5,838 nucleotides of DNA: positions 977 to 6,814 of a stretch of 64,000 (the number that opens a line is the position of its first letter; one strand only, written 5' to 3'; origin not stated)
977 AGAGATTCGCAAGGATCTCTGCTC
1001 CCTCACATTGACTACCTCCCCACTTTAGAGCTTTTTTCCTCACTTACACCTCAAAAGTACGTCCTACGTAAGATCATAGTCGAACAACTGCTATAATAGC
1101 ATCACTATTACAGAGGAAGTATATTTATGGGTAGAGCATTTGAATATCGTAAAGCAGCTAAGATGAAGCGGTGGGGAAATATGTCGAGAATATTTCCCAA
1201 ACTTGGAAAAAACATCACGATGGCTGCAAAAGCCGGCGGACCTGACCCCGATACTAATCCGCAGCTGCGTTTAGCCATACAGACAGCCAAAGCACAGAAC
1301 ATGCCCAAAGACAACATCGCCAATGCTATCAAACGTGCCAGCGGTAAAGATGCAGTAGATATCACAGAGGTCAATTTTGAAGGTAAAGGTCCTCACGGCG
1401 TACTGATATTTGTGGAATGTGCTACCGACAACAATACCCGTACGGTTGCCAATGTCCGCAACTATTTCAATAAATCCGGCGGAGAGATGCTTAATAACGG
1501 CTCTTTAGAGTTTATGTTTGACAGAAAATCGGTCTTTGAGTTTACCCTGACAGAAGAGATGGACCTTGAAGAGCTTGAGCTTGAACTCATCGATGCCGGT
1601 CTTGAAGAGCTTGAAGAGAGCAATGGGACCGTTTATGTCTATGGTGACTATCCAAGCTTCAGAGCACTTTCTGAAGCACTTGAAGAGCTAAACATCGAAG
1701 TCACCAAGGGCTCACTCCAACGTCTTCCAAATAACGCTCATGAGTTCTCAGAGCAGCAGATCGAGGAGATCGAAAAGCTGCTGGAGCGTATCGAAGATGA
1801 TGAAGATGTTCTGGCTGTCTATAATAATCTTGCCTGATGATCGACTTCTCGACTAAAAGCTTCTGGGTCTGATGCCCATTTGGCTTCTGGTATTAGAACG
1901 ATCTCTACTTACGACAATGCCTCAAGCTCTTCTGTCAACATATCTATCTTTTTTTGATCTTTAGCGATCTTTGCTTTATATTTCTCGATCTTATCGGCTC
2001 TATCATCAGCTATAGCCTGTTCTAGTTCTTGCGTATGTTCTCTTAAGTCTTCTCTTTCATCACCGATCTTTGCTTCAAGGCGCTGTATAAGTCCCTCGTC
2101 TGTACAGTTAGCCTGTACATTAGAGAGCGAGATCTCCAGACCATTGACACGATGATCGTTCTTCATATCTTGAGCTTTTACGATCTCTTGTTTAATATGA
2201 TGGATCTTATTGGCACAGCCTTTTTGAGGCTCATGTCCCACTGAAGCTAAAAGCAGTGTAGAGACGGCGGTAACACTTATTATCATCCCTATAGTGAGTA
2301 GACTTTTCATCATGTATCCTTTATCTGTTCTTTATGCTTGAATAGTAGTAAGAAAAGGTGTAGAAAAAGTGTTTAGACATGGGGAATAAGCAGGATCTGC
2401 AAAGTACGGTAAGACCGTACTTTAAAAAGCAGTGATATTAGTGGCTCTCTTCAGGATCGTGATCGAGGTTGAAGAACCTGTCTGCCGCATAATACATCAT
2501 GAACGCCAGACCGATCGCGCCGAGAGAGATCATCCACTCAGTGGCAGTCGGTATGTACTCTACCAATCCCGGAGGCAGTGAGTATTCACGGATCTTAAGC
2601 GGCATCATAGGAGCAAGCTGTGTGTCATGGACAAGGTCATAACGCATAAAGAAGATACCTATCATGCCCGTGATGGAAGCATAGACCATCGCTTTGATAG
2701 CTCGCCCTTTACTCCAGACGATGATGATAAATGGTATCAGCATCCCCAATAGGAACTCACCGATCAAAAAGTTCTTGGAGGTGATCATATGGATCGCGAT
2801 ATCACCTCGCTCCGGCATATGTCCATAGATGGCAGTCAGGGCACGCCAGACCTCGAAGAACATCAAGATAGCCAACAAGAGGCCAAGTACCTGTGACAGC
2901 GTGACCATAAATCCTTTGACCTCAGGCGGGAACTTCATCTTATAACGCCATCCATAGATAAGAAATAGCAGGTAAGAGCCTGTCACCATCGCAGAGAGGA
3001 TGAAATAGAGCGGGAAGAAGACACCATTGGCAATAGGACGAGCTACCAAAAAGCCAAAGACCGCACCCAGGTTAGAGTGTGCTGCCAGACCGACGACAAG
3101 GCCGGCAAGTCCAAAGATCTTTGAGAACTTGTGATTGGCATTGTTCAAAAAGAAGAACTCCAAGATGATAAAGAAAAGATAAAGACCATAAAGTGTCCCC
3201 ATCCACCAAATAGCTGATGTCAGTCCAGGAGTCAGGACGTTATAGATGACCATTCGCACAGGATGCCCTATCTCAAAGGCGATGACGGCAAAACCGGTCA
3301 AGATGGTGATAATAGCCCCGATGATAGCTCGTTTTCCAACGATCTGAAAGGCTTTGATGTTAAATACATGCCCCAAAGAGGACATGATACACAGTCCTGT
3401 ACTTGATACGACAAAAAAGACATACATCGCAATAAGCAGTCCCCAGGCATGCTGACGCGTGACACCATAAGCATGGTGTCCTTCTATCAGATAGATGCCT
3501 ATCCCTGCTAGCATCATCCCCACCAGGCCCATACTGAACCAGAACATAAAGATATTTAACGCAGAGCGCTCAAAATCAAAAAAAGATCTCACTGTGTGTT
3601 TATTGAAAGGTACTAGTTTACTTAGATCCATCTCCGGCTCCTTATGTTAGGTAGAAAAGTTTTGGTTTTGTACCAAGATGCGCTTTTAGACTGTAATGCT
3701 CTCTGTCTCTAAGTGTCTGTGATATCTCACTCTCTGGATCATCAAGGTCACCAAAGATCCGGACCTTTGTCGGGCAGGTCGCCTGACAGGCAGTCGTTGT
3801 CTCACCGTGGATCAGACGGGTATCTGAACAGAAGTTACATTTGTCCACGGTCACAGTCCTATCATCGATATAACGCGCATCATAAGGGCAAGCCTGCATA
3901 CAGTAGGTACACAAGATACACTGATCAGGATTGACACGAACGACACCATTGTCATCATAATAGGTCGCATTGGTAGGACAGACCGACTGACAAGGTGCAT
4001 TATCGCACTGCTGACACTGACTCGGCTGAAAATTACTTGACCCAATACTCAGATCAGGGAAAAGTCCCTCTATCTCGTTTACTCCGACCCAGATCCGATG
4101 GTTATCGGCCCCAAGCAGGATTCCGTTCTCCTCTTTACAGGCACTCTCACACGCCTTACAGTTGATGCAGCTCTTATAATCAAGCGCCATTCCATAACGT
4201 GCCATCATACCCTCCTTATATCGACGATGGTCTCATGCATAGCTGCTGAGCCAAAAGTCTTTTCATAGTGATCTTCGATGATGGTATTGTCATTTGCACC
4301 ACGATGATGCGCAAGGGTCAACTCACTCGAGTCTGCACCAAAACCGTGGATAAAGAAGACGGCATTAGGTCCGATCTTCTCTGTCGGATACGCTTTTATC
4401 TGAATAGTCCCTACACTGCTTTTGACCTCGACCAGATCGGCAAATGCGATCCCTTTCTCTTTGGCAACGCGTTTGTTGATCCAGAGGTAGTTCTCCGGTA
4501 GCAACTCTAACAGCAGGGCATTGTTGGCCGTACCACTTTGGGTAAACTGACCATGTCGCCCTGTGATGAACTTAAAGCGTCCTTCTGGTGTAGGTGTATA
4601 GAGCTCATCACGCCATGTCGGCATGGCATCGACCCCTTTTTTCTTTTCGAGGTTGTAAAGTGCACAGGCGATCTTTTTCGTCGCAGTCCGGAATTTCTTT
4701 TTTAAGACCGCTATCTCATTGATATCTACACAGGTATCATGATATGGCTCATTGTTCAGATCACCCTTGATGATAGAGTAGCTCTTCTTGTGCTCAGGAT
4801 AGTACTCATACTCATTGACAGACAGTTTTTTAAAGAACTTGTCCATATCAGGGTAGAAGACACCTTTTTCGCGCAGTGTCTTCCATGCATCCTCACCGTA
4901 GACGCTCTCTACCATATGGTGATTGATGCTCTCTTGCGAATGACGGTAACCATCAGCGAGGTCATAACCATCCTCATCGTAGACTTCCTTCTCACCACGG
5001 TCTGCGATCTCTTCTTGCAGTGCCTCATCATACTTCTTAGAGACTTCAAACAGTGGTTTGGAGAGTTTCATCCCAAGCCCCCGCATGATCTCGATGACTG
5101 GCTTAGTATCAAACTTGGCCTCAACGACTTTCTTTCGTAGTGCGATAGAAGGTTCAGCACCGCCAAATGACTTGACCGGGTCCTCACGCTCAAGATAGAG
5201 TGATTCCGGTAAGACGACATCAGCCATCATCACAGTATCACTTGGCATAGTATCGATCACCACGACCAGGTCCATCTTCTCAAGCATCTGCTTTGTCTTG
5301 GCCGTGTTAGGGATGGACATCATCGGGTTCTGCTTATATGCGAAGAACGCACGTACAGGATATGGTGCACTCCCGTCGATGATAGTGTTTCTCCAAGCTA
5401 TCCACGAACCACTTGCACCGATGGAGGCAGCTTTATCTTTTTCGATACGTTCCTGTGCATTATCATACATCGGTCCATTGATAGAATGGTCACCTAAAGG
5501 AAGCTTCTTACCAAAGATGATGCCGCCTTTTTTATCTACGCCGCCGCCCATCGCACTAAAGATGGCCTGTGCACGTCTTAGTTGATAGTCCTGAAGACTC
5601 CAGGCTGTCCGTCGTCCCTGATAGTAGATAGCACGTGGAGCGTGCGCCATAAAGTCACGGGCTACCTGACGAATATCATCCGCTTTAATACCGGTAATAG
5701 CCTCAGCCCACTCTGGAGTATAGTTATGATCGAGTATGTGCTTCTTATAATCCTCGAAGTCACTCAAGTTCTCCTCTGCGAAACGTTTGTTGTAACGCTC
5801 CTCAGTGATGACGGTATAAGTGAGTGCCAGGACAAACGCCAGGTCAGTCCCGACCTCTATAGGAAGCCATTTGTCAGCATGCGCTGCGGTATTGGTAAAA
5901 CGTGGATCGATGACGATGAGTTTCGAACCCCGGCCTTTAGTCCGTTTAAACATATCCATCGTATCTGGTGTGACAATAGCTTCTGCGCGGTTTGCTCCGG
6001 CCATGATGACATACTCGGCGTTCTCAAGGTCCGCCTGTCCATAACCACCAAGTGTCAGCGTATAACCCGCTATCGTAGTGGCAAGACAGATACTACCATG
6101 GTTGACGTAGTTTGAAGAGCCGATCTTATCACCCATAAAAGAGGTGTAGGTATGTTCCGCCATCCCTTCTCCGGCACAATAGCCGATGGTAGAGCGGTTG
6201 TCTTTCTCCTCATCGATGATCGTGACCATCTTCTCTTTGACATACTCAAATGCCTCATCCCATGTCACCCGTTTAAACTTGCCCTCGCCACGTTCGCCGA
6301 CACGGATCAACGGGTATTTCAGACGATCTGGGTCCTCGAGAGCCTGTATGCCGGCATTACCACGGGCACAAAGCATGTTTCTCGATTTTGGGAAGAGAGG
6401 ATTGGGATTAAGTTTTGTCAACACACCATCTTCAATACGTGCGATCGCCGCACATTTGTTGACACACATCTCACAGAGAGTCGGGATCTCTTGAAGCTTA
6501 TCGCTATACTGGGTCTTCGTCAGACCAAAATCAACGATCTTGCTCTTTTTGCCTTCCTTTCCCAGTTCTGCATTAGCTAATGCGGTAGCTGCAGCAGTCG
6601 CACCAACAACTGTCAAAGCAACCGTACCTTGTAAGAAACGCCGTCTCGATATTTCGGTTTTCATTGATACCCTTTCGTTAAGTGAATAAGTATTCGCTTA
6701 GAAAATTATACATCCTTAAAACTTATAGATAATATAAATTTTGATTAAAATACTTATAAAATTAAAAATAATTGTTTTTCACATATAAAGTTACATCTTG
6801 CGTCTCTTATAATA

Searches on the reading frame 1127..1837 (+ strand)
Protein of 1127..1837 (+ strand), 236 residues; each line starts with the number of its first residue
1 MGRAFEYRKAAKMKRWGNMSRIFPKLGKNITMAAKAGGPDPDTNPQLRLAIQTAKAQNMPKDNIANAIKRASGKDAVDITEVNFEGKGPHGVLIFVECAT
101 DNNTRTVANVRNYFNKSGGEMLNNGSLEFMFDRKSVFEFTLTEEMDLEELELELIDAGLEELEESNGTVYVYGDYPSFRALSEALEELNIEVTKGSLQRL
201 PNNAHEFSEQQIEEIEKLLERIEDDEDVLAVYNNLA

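Call 13: search_protein_families(library=pfam, proteins=[window:1127-1837:+], max_evalue=0.00001)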
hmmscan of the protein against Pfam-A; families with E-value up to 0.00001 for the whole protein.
window:1127-1837:+ (236 aa): 2 families
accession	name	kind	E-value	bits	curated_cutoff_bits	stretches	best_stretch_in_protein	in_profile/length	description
PF01709.26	Transcrip_reg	-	4.5e-47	160.2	27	1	80-235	2-160/160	TACO1/YebC second and third domain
PF20772.2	TACO1_YebC_N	-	1.2e-27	96.6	36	1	4-74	2-73/73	TACO1/YebC protein N-terminal domain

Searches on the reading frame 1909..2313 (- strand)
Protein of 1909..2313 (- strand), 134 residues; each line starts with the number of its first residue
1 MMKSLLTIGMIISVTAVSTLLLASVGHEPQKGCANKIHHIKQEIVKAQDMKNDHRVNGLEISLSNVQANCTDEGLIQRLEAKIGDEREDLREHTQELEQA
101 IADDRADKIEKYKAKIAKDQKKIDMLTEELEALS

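Call 13: search_protein_families(library=pfam, proteins=[window:1909-2313:-], max_evalue=0.00001)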
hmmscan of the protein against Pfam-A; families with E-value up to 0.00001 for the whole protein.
window:1909-2313:- (134 aa): 1 family
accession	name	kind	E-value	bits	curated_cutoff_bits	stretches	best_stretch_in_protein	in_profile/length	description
PF06476.17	DUF1090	-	1.4e-24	86.7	24.4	1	19-123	4-108/110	Protein of unknown function (DUF1090)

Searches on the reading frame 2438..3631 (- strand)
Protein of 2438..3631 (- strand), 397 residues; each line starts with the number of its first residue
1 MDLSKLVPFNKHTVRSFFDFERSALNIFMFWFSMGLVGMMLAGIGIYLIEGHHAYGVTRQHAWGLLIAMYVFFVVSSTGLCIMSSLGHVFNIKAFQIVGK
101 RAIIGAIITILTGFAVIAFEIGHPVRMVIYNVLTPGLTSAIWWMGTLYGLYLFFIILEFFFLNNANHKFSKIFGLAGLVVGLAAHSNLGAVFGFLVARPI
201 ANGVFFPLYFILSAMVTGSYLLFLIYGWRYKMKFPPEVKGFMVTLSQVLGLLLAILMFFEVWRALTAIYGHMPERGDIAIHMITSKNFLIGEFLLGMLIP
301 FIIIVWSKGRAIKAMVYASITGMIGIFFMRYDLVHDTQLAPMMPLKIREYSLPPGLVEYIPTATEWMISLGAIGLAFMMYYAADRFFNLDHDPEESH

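Call 13: search_protein_families(library=pfam, proteins=[window:2438-3631:-], max_evalue=0.00001)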
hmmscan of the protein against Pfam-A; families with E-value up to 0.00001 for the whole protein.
window:2438-3631:- (397 aa): 1 family
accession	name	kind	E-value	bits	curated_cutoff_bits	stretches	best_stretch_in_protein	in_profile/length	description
PF03916.19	NrfD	-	4.8e-21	76.1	25.8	1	60-339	8-310/313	Polysulphide reductase, NrfD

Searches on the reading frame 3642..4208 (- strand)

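Call 13: search_protein_families(library=pfam, proteins=[window:3642-4208:-], max_evalue=0.00001)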
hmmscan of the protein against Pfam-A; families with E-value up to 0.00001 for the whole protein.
window:3642-4208:- (188 aa): 7 families
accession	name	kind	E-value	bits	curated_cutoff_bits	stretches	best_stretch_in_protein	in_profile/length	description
PF13247.11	Fer4_11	-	8.3e-19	68.1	26.2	1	59-154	4-99/100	4Fe-4S dicluster domain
PF12838.12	Fer4_7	-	3.1e-15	56.8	27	2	13-81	1-52/52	4Fe-4S dicluster domain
PF13237.11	Fer4_10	-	1.4e-11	44.5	25.5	1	60-108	4-53/53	4Fe-4S dicluster domain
PF00037.32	Fer4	-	4.9e-10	39.2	21.1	1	91-112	2-23/24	4Fe-4S binding domain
PF12837.12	Fer4_6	-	2e-09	37.4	25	1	89-111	1-23/24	4Fe-4S binding domain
PF12797.12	Fer4_2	-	5.2e-08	32.8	24.5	0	89-109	2-22/22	4Fe-4S binding domain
PF13187.11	Fer4_9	-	7.5e-07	29.5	27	0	64-110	1-50/52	4Fe-4S dicluster domain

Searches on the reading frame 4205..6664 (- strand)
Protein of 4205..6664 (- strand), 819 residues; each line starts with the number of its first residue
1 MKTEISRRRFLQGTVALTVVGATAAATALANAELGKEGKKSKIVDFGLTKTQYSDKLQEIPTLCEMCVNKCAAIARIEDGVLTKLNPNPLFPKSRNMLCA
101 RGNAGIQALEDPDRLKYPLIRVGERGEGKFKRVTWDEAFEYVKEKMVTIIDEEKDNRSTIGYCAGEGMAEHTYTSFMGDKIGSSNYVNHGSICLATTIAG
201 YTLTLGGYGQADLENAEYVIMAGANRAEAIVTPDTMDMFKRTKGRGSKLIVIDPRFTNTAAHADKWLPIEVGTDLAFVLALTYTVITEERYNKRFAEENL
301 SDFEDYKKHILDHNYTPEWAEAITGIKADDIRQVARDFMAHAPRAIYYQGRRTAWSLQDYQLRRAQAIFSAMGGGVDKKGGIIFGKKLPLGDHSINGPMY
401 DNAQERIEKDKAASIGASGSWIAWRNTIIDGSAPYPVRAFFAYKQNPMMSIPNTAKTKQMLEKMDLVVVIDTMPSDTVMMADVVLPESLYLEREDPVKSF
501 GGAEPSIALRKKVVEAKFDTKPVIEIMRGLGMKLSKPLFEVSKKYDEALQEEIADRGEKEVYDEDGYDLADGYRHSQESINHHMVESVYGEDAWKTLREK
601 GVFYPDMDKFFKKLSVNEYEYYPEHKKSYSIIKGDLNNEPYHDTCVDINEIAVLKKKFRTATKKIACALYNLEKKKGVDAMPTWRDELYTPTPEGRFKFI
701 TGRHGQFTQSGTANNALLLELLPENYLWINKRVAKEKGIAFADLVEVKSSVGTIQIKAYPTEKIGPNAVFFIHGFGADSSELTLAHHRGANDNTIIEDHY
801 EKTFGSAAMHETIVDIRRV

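Call 13: search_protein_families(library=pfam, proteins=[window:4205-6664:-], max_evalue=0.00001)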
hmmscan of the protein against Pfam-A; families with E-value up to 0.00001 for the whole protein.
window:4205-6664:- (819 aa): 3 families
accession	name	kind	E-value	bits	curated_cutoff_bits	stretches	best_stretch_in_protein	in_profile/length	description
PF00384.28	Molybdopterin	-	5.7e-46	157.6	24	1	114-530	1-350/353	Molybdopterin oxidoreductase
PF01568.27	Molydop_binding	-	3.1e-14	53.4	26.8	1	697-811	1-108/110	Molydopterin dinucleotide binding domain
PF04879.21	Molybdop_Fe4S4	-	3.9e-06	27.2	22.7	1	58-108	2-52/55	Molybdopterin oxidoreductase Fe4S4 domain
